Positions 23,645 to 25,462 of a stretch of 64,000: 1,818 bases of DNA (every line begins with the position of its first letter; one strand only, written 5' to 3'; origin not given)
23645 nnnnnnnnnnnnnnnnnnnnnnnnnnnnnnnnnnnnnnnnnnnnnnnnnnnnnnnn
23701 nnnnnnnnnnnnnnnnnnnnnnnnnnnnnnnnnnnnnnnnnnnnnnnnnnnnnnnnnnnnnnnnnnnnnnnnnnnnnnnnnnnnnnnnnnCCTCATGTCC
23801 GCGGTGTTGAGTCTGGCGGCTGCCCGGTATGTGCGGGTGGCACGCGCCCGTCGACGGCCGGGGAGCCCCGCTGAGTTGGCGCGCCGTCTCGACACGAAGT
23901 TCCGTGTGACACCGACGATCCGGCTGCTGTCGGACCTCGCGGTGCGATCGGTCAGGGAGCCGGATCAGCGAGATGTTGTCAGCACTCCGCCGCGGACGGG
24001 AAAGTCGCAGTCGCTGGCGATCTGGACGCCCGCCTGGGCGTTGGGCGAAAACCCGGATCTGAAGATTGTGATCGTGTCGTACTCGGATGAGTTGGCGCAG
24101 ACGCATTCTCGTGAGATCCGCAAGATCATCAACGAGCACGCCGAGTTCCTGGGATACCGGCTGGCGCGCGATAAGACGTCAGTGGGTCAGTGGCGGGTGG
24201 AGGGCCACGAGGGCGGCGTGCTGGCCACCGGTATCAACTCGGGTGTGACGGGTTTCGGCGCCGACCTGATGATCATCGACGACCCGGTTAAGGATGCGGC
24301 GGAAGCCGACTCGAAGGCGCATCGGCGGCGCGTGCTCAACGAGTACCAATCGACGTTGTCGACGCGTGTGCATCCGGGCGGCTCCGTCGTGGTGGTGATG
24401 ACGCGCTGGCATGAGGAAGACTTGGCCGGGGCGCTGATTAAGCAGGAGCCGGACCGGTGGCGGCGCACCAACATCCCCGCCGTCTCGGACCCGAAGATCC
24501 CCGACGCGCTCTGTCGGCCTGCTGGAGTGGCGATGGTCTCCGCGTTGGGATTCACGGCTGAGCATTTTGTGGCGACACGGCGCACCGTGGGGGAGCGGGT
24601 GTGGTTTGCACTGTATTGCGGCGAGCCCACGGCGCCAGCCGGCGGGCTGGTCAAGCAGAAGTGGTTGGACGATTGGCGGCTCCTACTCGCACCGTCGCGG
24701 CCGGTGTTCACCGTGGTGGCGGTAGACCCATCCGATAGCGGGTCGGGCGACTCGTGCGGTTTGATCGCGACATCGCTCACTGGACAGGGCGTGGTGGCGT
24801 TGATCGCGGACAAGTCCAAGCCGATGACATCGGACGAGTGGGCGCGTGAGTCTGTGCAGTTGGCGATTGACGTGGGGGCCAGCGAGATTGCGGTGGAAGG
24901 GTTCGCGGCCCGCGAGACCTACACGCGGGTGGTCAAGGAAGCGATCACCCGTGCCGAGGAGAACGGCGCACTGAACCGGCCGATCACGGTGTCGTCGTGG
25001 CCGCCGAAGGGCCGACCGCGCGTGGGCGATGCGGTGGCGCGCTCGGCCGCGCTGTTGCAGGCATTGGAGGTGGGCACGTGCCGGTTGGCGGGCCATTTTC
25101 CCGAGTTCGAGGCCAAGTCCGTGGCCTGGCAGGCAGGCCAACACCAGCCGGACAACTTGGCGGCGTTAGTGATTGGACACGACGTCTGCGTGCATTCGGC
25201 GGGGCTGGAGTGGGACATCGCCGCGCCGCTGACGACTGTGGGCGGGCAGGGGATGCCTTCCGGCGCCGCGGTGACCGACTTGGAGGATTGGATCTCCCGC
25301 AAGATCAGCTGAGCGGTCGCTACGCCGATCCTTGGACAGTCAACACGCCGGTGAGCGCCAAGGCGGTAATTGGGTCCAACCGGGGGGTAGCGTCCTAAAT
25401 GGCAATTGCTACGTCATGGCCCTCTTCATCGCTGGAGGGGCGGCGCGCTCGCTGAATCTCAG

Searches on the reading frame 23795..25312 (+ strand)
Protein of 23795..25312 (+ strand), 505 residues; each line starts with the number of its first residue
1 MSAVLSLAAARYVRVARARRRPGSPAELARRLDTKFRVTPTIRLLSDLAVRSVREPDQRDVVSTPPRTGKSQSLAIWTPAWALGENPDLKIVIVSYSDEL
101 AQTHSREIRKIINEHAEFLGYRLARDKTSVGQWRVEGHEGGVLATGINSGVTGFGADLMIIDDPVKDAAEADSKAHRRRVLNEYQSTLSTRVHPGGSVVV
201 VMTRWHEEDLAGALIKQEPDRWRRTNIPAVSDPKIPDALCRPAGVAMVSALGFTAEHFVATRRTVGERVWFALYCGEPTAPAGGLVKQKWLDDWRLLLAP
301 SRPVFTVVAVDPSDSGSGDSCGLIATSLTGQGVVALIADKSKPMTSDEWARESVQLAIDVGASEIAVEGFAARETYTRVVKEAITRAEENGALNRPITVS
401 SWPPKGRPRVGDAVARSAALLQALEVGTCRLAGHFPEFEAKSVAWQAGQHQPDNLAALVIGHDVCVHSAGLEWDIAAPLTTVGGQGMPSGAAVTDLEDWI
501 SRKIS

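Call 5: search_protein_families(library=pfam, proteins=[window:23795-25312:+], max_evalue=0.01)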
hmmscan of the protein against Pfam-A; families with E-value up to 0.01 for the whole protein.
window:23795-25312:+ (505 aa): 1 family
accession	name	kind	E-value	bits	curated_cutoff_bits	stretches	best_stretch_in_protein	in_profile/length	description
PF03237.21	Terminase_6N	-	1.9e-13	51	22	1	63-238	3-172/215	Terminase large subunit, T4likevirus-type, N-terminal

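Call 32: find_related_loci(query=window:23795-25312:+, collection=genome_contigs, flank=4000)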
Query window:23795-25312:+ (505 aa) in genome_contigs; peptide patterns used: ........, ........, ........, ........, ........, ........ (x = any residue, [..] = any of these).
87 stretches matched a pattern; 17 encode a relative of the query (tblastn E <= 1e-3); 17 distinct loci.
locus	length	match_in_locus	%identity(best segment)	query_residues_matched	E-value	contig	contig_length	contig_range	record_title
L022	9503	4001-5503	79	7-504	0e+0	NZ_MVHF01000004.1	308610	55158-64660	Mycobacterium aquaticum strain RW6 NODE_4_length_308610_cov_52.5402, whole genome shotgun sequence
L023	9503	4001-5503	75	7-505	0e+0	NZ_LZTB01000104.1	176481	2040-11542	Mycobacterium sp. 852013-50091_SCH5140682 contig_63, whole genome shotgun sequence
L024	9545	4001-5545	62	1-505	0e+0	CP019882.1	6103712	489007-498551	Mycolicibacterium litorale strain F4 chromosome, complete genome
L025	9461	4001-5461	62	16-504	0e+0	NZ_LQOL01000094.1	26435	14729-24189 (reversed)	Mycolicibacterium canariasense strain CCUG 47953 contig_81, whole genome shotgun sequence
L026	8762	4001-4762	39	40-291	2e-46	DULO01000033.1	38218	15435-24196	MAG TPA_asm: Candidatus Fermentithermobacillaceae bacterium isolate AS04akNAM_124 9812_AS04, whole genome shotgun sequen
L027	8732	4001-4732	38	44-292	5e-41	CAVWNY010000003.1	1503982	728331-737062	MAG: uncultured proteobacterium isolate MFD09603.bin.1.288 genome assembly, contig: contig_48355, whole genome shotgun s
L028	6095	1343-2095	36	34-287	4e-41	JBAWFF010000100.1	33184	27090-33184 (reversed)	MAG: Acetobacteraceae bacterium isolate MFD05722_ilm_asm_bin16 k127_312886, whole genome shotgun sequence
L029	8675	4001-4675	38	59-287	1e-40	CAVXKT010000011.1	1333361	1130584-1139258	MAG: uncultured proteobacterium isolate MFD09603.bin.1.341 genome assembly, contig: contig_976, whole genome shotgun seq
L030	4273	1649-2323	37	59-287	4e-40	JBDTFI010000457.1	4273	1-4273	MAG: Acetobacteraceae bacterium isolate cluster2_bin.223 k127_690797, whole genome shotgun sequence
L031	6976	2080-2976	34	58-357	1e-38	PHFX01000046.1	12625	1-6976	MAG: Candidatus Brocadia sp. WS118 scaffold_106, whole genome shotgun sequence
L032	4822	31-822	33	24-289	7e-39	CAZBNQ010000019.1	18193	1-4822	MAG TPA_asm: uncultured Hyphomicrobiales bacterium isolate SRP216815_co1_235 genome assembly, contig: NODE_3624_length_1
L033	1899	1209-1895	37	42-274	3e-39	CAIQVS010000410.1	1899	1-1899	MAG: uncultured proteobacterium isolate I3b_bin-431 genome assembly, contig: bin-431:410/454, whole genome shotgun seque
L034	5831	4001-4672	39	59-283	1e-37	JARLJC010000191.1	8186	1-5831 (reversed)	MAG: Alphaproteobacteria bacterium isolate MAG_CA1 MetaCoAG_Bin_1_Anoxic_k141_1312720, whole genome shotgun sequence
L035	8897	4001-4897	32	57-358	8e-36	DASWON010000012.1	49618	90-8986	MAG TPA_asm: Rhodopila sp. isolate SMAG_U3442 k141_91559, whole genome shotgun sequence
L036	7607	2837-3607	29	44-289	2e-35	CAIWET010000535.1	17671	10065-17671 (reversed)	MAG: uncultured Ignavibacteria bacterium isolate Loclat_bin-16206 genome assembly, contig: bin-16206:535/654, whole geno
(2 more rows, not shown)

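Call 95: search_protein_families(library=pfam, proteins=[L022:5589-6584:+, L025:5684-5962:+], max_evalue=0.01)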
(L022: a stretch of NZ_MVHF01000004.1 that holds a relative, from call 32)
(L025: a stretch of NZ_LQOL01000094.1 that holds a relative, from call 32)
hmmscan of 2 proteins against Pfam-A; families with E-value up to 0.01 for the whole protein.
L022:5589-6584:+ (331 aa): 0 families

L025:5684-5962:+ (92 aa): 0 families

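Call 96: search_protein_families(library=padloc, proteins=[L022:5589-6584:+, L025:5684-5962:+], max_evalue=0.01)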
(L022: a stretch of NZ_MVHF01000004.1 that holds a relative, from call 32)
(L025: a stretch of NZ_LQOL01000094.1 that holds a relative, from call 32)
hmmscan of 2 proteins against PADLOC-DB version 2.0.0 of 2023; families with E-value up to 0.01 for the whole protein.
L022:5589-6584:+ (331 aa): 0 families

L025:5684-5962:+ (92 aa): 0 families
